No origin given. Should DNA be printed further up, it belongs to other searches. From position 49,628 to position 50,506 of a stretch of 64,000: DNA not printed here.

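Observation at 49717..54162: SdpR/SdpI-like regulatory module built around a shared DUF3887-like domain: ArsR-DUF3887 regulator plus two DUF3887-alpha/beta-hydrolase (lipo)proteins, an SdpI-like protein and a bPH membrane protein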

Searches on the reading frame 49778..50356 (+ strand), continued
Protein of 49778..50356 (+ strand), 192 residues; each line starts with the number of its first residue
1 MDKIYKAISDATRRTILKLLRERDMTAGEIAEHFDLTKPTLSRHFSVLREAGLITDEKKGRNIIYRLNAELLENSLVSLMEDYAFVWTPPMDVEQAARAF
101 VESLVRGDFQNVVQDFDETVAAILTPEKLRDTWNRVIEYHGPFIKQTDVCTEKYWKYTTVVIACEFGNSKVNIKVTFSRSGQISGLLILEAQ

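Call 16: find_encoding_contigs(protein=P0006, flank=7000, max_places=1)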
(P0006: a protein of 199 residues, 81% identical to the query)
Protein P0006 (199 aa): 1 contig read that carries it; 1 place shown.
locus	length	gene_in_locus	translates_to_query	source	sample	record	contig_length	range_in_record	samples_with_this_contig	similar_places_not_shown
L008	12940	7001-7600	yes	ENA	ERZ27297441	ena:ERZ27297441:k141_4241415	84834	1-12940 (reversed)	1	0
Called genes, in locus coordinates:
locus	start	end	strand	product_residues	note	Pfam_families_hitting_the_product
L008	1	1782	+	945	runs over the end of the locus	PF02837:Glyco_hydro_2_N, PF00703:Glyco_hydro_2, PF02836:Glyco_hydro_2_C, PF16353:LacZ_4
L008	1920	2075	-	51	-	-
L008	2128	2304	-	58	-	PF10685:KGG (faint)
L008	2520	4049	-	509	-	PF12801:Fer4_5, PF13187:Fer4_9 (faint), PF13484:Fer4_16 (faint), PF00037:Fer4 (weak), PF14697:Fer4_21 (weak), PF12838:Fer4_7 (weak), PF00037:Fer4 (weak), PF12797:Fer4_2 (weak), +3 more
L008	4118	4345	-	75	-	-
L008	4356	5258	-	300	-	PF04015:DUF362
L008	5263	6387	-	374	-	PF04015:DUF362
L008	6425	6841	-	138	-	PF00334:NDK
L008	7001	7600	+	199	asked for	PF01022:HTH_5, PF12802:MarR_2 (weak), PF12840:HTH_20, PF13545:HTH_Crp_2 (weak), PF13026:DUF3887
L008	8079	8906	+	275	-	PF01738:DLH (faint), PF12146:Hydrolase_4, PF00326:Peptidase_S9, PF07859:Abhydrolase_3 (weak)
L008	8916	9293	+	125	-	PF13630:SdpI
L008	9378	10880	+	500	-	PF00251:Glyco_hydro_32N, PF04616:Glyco_hydro_43, PF22847:Glyco_hydro_43_rel (faint)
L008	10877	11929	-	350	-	PF02811:PHP, PF13263:PHP_C (faint)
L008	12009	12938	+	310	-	?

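Call 17: find_encoding_contigs(protein=P0024, flank=7000, max_places=1)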
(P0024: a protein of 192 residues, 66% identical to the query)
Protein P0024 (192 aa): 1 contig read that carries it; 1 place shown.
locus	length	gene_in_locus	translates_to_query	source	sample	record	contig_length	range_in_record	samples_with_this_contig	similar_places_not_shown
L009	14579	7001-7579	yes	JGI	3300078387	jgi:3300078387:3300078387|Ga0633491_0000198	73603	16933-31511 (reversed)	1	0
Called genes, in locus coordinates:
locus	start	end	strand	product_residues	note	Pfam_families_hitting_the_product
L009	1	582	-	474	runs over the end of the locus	PF00072:Response_reg, PF00158:Sigma54_activat, PF14532:Sigma54_activ_2, PF07724:AAA_2, PF00004:AAA (weak), PF07728:AAA_5, PF25601:AAA_lid_14, PF02954:HTH_8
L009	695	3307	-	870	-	PF25290:CGLA_M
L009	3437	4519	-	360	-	PF08448:PAS_4 (weak), PF13581:HATPase_c_2 (weak), PF02518:HATPase_c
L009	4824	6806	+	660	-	PF20581:DUF6785, PF20580:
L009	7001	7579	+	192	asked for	PF01022:HTH_5, PF08279:HTH_11 (faint), PF12840:HTH_20, PF21476:PF0610-like_N (weak), PF12802:MarR_2 (faint), PF13026:DUF3887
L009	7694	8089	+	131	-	PF13026:DUF3887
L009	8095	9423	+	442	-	PF13026:DUF3887, PF01738:DLH (faint), PF12146:Hydrolase_4, PF12697:Abhydrolase_6 (weak), PF00326:Peptidase_S9 (faint)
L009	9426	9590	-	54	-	-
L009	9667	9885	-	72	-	-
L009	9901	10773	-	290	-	PF01972:SDH_protease, PF25145:NfeD1b_N (weak)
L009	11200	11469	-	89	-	-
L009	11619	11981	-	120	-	PF02604:PhdYeFM_antitox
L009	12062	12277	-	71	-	PF01268:FTHFS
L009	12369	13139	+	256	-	PF11999:Ice_binding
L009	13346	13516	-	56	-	-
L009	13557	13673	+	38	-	-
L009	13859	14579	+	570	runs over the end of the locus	PF13205:Big_5, PF11999:Ice_binding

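Call 33: find_related_loci(query=A2, collection=genome_contigs, flank=8000)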
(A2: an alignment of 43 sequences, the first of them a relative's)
Query A2 (192 aa) in genome_contigs; peptide patterns used: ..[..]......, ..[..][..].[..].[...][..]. (x = any residue, [..] = any of these).
305 stretches matched a pattern; 264 encode a relative of the query (tblastn E <= 1e-3); the best 80 are kept; 80 distinct loci.
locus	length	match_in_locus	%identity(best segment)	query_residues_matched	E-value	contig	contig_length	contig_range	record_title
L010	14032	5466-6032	75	1-189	6e-98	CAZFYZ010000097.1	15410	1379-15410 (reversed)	MAG TPA_asm: uncultured bacterium isolate SRP294416_co1_116 genome assembly, contig: NODE_7935_length_15410_cov_4.126018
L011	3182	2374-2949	64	1-192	7e-85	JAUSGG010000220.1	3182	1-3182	MAG: Armatimonadota bacterium isolate E14_metabat.bin.108 E14_k141_1809819, whole genome shotgun sequence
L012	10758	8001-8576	63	1-192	2e-80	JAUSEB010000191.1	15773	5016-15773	MAG: Armatimonadota bacterium isolate E14_maxbin.151 E14_k141_1011268, whole genome shotgun sequence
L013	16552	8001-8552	62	1-184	4e-78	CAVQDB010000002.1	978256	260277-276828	MAG: uncultured Armatimonadetes bacterium isolate MFD02416.bin.3.344 genome assembly, contig: contig_36192, whole genome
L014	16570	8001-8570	59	1-190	6e-76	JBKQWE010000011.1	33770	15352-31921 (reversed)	MAG: Candidatus Brocadiia bacterium isolate SEr3G3H3I__bin_258 SEr3G3H3I_000000041772, whole genome shotgun sequence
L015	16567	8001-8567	58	1-189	4e-75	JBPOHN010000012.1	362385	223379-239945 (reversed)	MAG: Armatimonadota bacterium isolate MAG_188 c_000000311781, whole genome shotgun sequence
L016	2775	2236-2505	60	1-90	5e-33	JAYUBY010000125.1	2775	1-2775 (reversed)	MAG: Alphaproteobacteria bacterium isolate GFS_6841 GFS_6841_124, whole genome shotgun sequence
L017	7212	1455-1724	61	1-90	4e-33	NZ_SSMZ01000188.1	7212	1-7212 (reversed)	MAG: Phenylobacterium sp. isolate LY.27 188, whole genome shotgun sequence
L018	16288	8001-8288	59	1-96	7e-33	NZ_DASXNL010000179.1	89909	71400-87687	MAG: Phenylobacterium sp. isolate SMAG_U5353 k141_1020236, whole genome shotgun sequence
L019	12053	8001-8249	64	1-83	4e-32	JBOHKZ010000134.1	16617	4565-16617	MAG: Phenylobacterium sp. isolate H1-B2_concoct.bin.60 k127_103617, whole genome shotgun sequence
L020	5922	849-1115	61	1-89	6e-32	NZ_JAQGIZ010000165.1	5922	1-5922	MAG: Phenylobacterium sp. isolate RYN_472 scaffold_1052929, whole genome shotgun sequence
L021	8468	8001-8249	61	1-83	3e-32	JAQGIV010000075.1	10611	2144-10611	MAG: Phenylobacterium sp. isolate RYN_468 scaffold_716961, whole genome shotgun sequence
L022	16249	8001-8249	63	1-83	1e-31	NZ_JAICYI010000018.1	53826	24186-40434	MAG: Phenylobacterium sp. isolate LS_ISSM_2_bin.19 k141_773408_length_53826_cov_18.6130, whole genome shotgun sequence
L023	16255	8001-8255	61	1-85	1e-31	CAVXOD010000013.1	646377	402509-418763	MAG: uncultured proteobacterium isolate MFD01872.bin.2.30 genome assembly, contig: contig_4947, whole genome shotgun seq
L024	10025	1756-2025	57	1-90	3e-31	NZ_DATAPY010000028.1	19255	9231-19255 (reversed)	MAG: Phenylobacterium sp. isolate SMAG_U5453 k141_1034421, whole genome shotgun sequence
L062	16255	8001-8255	53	1-85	9e-27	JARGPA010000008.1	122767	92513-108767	MAG: Phycisphaerales bacterium isolate bin_ji_oxhcr1.024 NODE_133_length_122767_cov_9.963190, whole genome shotgun seque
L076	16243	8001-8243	54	1-81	2e-26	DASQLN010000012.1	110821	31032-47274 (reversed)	MAG TPA_asm: Allosphingosinicella sp. isolate SMAG_U11939 k141_3435919, whole genome shotgun sequence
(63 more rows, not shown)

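Call 36: predict_structure(alignment_id=A2)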
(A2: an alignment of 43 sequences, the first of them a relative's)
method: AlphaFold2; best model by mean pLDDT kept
length: 192 residues; sequences in the alignment: 43
mean_pLDDT: 92.1   pTM: 0.64
mean pLDDT of the five models: 92.1, 91.6, 91.5, 90.8, 88.7
residues with pLDDT >= 90: 154; 70-90: 32; 50-70: 6; < 50: 0
segments of 3 or more residues with pLDDT < 50: none
pLDDT, mean of each block of 10 residues (from residue 1): 88 97 95 93 96 94 94 86 74 94 95 93 95 95 96 88 96 93 92 71
secondary structure, 60 per line:
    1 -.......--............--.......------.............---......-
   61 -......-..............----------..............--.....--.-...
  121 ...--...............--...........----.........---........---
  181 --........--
elements in order: H2-8 H11-22 H27-31 H38-50 E54-59 E62-67 H69-82 H93-106 H109-113 H118-123 H126-140 E143-153 E158-166 E170-177 E183-190

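Call 41: fold_search(model_id=the predicted structure, library=pdb)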
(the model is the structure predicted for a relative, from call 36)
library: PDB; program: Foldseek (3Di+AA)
matches with E <= 10: 1373; with E <= 0.001: 31
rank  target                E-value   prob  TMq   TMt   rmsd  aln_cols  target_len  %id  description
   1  7p6f_BBB              2.9e-06  1.00  0.39  0.72   1.9        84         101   37  1.93 A resolution X-ray crystal structure of the transcriptional regulator SrnR from Streptomyces griseus (released 2022-05-25)
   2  7p6f_AAA              3.8e-06  1.00  0.38  0.68   2.6        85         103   35  1.93 A resolution X-ray crystal structure of the transcriptional regulator SrnR from Streptomyces griseus (released 2022-05-25)
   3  7p6f_DDD              4.0e-06  1.00  0.38  0.72   2.6        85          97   35  1.93 A resolution X-ray crystal structure of the transcriptional regulator SrnR from Streptomyces griseus (released 2022-05-25)
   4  3f6v                  4.2e-05  1.00  0.38  0.71   2.0        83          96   32  Crystal structure of Possible transcriptional regulator for arsenical resistance (released 2008-11-25)
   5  8qkf_A                4.5e-05  1.00  0.35  0.64   4.0        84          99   24  SmtB protein of Mycobacterium smegmatis (released 2024-09-25)
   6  4k2e_B                1.0e-04  1.00  0.36  0.73   4.1        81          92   26  HlyU from Vibrio cholerae N16961 (released 2014-04-30)
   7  3f6o_A                1.1e-04  1.00  0.40  0.76   1.7        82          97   29  Crystal structure of ArsR family transcriptional regulator, RHA00566 (released 2008-11-25)
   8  3f6o_B                1.2e-04  1.00  0.38  0.76   2.6        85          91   28  Crystal structure of ArsR family transcriptional regulator, RHA00566 (released 2008-11-25)
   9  8qkf_B                1.2e-04  1.00  0.36  0.69   3.7        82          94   23  SmtB protein of Mycobacterium smegmatis (released 2024-09-25)
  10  2oqg_C                1.3e-04  1.00  0.40  0.69   1.9        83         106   29  ArsR-like Transcriptional Regulator from Rhodococcus sp. RHA1 (released 2007-03-06)
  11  3pqj_A                1.4e-04  1.00  0.36  0.67   3.9        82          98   26  Crystal Structure of the transcriptional repressor BigR from Xylella fastidiosa (released 2011-06-01)
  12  4ooi_C                2.4e-04  1.00  0.36  0.69   4.2        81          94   26  Reduced HlyU from Vibrio cholerae N16961 (released 2014-12-31)
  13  4k2e_A                2.7e-04  1.00  0.36  0.70   4.3        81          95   26  HlyU from Vibrio cholerae N16961 (released 2014-04-30)
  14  4ooi_B                3.0e-04  1.00  0.36  0.70   4.1        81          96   26  Reduced HlyU from Vibrio cholerae N16961 (released 2014-12-31)
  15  6jmi_A                3.5e-04  1.00  0.35  0.65   4.3        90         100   31  Crystal structure of M.tuberculosis Rv0081 (released 2019-04-10)
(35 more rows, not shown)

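Call 42: search_protein_families(library=pfam, alignment_id=A3, max_evalue=0.0001)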
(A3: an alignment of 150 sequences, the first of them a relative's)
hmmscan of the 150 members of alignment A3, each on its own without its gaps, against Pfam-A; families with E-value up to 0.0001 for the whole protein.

A. member 1, P0010 (192 aa): 4 families
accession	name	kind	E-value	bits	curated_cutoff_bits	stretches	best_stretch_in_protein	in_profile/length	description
PF01022.26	HTH_5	-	5.1e-15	55.5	22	1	10-55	1-46/47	Bacterial regulatory protein, arsR family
PF13026.12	DUF3887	-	1.6e-14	54.7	31.8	1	97-186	1-91/91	Protein of unknown function (DUF3887)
PF12840.13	HTH_20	-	5.6e-11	42.7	27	1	9-56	2-50/51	Helix-turn-helix domain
PF13412.12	HTH_24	-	8.1e-05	22.6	21.9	0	10-55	2-48/48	Winged helix-turn-helix DNA-binding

B. families by the number of members that match (of 150 scanned): 59 families (the first 25 are shown)
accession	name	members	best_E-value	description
PF13026.12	DUF3887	150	8e-76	Protein of unknown function (DUF3887)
PF12146.15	Hydrolase_4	20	4.3e-16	Serine aminopeptidase, S33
PF12697.13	Abhydrolase_6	17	5.6e-13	Alpha/beta hydrolase family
PF00326.27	Peptidase_S9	17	4.6e-11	Prolyl oligopeptidase family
PF01738.24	DLH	15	1.2e-10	Dienelactone hydrolase family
PF07859.19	Abhydrolase_3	9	3.1e-07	alpha/beta hydrolase fold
PF00561.26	Abhydrolase_1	6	8.2e-09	alpha/beta hydrolase fold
PF13630.11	SdpI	5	2e-19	SdpI/YfhL protein family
PF07853.16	DUF1648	5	3.5e-13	Domain of unknown function (DUF1648)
PF05569.17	Peptidase_M56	3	2.6e-69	BlaR1 peptidase M56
PF20434.5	BD-FAE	3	1e-07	BD-FAE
PF00069.31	Pkinase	2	2.7e-58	Protein kinase domain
PF07714.23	PK_Tyr_Ser-Thr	2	2.6e-37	Protein tyrosine and serine/threonine kinase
PF07719.23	TPR_2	2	1.3e-19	Tetratricopeptide repeat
PF00515.34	TPR_1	2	1.5e-17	Tetratricopeptide repeat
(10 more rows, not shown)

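Call 52: search_protein_families(library=pfam, proteins=[L062:9398-11128:+, L062:8336-8740:+, L062:8737-9348:+, L076:8920-10605:+, L076:8297-8869:+], max_evalue=0.01)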
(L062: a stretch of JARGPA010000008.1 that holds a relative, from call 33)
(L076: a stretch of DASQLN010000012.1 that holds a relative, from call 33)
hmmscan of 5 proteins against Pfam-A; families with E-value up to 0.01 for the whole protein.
L062:9398-11128:+ (576 aa): 9 families
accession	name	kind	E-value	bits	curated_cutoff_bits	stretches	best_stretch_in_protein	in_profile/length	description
PF12146.15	Hydrolase_4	-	2.9e-11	43.6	27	1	306-538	23-234/239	Serine aminopeptidase, S33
PF02129.25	Peptidase_S15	-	7.1e-09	36.2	23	1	263-506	2-235/262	X-Pro dipeptidyl-peptidase (S15 family)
PF00326.27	Peptidase_S9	-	1.5e-06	28.3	22.6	1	310-412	10-114/213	Prolyl oligopeptidase family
PF01738.24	DLH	-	1.1e-05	25.5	21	0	333-432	70-172/217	Dienelactone hydrolase family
PF00561.26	Abhydrolase_1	-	1.5e-05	25.2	25.8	1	305-518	18-223/245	alpha/beta hydrolase fold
PF08840.17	BAAT_C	-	2.3e-05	25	20.9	1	347-441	9-96/210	BAAT / Acyl-CoA thioester hydrolase C terminal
PF20434.5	BD-FAE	-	0.00032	20.7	26.8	1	275-511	9-207/215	BD-FAE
PF12697.13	Abhydrolase_6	-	0.00083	20.5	26.3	1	303-539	19-207/217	Alpha/beta hydrolase family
PF06259.18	Abhydrolase_8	-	0.0032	17.6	20.5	1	334-398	84-148/178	Alpha/beta hydrolase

L062:8336-8740:+ (134 aa): 2 families
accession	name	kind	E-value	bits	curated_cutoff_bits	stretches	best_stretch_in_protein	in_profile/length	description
PF01036.24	Bac_rhodopsin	-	0.0016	18.4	24.6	1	11-95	101-187/224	Bacteriorhodopsin-like protein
PF06570.16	DUF1129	-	0.0074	16.3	29.1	1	15-92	87-162/207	Protein of unknown function (DUF1129)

L062:8737-9348:+ (203 aa): 1 family
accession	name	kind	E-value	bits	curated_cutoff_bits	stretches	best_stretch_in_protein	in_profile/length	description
PF14329.11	DUF4386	-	0.00064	20.1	27.6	1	134-182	150-200/210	Domain of unknown function (DUF4386)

L076:8920-10605:+ (561 aa): 5 families
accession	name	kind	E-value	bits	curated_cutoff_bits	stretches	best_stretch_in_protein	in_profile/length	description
PF12146.15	Hydrolase_4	-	2e-11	44.1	27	1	286-402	20-137/239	Serine aminopeptidase, S33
PF02129.25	Peptidase_S15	-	1.4e-08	35.3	23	1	246-491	2-237/262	X-Pro dipeptidyl-peptidase (S15 family)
PF00561.26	Abhydrolase_1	-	1.6e-05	25.1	25.8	1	282-502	13-224/245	alpha/beta hydrolase fold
PF00326.27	Peptidase_S9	-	4.9e-05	23.4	22.6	0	293-364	10-85/213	Prolyl oligopeptidase family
PF08840.17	BAAT_C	-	0.0018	18.8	20.9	0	330-391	9-70/210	BAAT / Acyl-CoA thioester hydrolase C terminal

L076:8297-8869:+ (190 aa): 0 families

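Call 53: search_protein_families(library=ncbifam, proteins=[L062:9398-11128:+, L076:8920-10605:+, L062:8001-8339:+], max_evalue=0.001)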
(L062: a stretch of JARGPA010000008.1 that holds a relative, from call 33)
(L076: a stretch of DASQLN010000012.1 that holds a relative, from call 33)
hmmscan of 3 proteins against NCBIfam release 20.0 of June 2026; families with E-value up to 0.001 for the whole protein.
L062:9398-11128:+ (576 aa): 11 families
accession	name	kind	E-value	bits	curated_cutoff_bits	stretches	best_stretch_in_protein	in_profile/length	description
NF041096.1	esterase_EstD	equivalog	5.3e-38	131.2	600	1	263-570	144-419/421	esterase EstD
TIGR03100.1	hydr1_PEP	hypoth_equivalog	6.5e-10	38.8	168.45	1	259-354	7-95/274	hydrolase 1, exosortase A system-associated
TIGR03101.1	hydr2_PEP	hypoth_equivalog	6.2e-08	32.5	202.75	1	305-430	47-169/266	hydrolase 2, exosortase A system-associated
NF041759.1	mac_hydro_EstT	equivalog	2.6e-06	26.8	450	1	307-411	43-147/278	macrolide hydrolase EstT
NF047920.1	lactonase_UilS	equivalog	4.4e-05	23.3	400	1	305-388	43-126/285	UilS family quorum-quenching N-acyl-homoserine lactonase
NF052610.1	macro_16_ester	equivalog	0.00013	21.4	420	1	308-538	45-264/281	alpha/beta fold macrolide esterase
NF050089.1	i_nPHAscl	equivalog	0.00021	20.5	300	0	307-433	38-160/288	intracellular short-chain-length polyhydroxyalkanoate depolymerase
NF051487.1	bifunc_PcaCD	exception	0.00028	20.1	430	0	306-391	191-270/413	bifunctional 4-carboxymuconolactone decarboxylase/3-oxoadipate enol-lactonase PcaCD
TIGR02427.1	protocat_pcaD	equivalog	0.00044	19.7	255.85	0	312-390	37-110/251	3-oxoadipate enol-lactonase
NF053693.1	esterase_mleCBF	exception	0.00054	19.4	564.5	0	309-536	46-260/279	CBF family alpha/beta fold macrolide esterase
NF051488.1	bifunc_PcaDC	exception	0.00083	18.6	390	0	308-396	33-115/375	bifunctional 3-oxoadipate enol-lactonase/4-carboxymuconolactone decarboxylase PcaDC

L076:8920-10605:+ (561 aa): 4 families
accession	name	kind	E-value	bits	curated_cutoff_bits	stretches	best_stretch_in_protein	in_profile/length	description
NF041096.1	esterase_EstD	equivalog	2.4e-29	102.6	600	1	248-394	146-292/421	esterase EstD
TIGR03100.1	hydr1_PEP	hypoth_equivalog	2.5e-06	27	168.45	1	265-335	28-93/274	hydrolase 1, exosortase A system-associated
NF051487.1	bifunc_PcaCD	exception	0.00015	21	430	1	288-393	190-285/413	bifunctional 4-carboxymuconolactone decarboxylase/3-oxoadipate enol-lactonase PcaCD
NF047920.1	lactonase_UilS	equivalog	0.00052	19.8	400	1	288-366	43-121/285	UilS family quorum-quenching N-acyl-homoserine lactonase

L062:8001-8339:+ (112 aa): 9 families
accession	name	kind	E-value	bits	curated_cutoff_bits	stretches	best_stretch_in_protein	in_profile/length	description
NF033789.1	repress_SdpR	subfamily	3.2e-31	107.1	100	1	4-81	1-78/79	autorepressor SdpR family transcription factor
NF033788.1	HTH_metalloreg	subfamily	2.5e-23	81.7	55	1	2-74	2-75/77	metalloregulator ArsR/SmtB family transcription factor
NF047906.1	CdPbTransRegCmtR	equivalog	7.2e-16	58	150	1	1-83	11-93/104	Cd(II)/Pb(II)-sensing metalloregulatory transcriptional regulator CmtR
NF040642.1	sulf_sens_BigR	equivalog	1.1e-10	41.4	155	1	3-68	12-77/95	sulfite-sensing transcriptional repressor BigR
NF007528.0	PRK10141.1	subfamily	2.8e-10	40.1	97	1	3-68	8-74/117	metalloregulator ArsR/SmtB family transcription factor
NF041413.1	ArsR_Rv2640c_fam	equivalog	2e-09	37.9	155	1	5-70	36-104/118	Rv2640c family ArsR-like transcriptional regulator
NF053602.1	Phr_regulator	exception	1.8e-07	30.9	320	1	1-91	2-96/191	heat shock transcription regulator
NF053755.1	MsvR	equivalog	2.7e-07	30.5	220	1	3-56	5-58/236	transcriptional factor MsvR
NF045707.1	Dbac_1936_reg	equivalog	7.1e-06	26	115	1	4-68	10-74/99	ArsR/SmtB-type metalloregulator TsoR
